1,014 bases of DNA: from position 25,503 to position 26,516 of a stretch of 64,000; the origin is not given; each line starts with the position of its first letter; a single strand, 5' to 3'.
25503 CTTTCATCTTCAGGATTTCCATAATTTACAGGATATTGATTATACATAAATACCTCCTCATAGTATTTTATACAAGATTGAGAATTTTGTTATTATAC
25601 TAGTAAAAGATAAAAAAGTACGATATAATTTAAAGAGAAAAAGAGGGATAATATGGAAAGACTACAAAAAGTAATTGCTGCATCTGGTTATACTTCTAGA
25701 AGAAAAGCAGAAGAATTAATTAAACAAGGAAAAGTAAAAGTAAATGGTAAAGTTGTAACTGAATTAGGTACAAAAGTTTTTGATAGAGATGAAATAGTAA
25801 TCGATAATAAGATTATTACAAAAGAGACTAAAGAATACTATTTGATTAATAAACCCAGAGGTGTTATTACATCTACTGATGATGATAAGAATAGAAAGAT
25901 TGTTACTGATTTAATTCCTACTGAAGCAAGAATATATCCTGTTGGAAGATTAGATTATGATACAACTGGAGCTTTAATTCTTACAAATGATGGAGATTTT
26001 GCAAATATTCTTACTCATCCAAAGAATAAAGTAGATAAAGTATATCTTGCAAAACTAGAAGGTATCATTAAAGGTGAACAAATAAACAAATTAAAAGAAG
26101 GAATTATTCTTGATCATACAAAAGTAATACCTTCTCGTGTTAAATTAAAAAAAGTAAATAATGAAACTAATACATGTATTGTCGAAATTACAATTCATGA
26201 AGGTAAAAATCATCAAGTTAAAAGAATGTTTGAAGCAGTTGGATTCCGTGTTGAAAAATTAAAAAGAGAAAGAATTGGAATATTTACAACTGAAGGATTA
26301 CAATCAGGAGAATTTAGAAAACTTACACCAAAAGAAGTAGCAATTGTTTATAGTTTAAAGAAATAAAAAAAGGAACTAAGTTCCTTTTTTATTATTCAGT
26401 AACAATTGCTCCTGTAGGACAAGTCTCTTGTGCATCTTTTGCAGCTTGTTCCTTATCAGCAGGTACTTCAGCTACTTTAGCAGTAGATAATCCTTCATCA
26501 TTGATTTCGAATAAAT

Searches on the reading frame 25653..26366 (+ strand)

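Call 74: search_protein_families(library=pfam, proteins=[window:25653-26366:+], max_evalue=0.00001)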
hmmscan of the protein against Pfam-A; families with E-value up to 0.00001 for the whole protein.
window:25653-26366:+ (237 aa): 3 families
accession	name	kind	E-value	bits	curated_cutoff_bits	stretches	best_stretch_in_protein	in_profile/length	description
PF00849.27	PseudoU_synth_2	-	3e-26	92.9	26.8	1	62-195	2-152/152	RNA pseudouridylate synthase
PF01479.30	S4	-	4.9e-14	52.2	22.8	1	2-42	1-42/48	S4 domain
PF22421.1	SYY_C-terminal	-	1e-05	25.8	27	0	8-65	26-83/83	Tyrosine--tRNA ligase SYY-like C-terminal domain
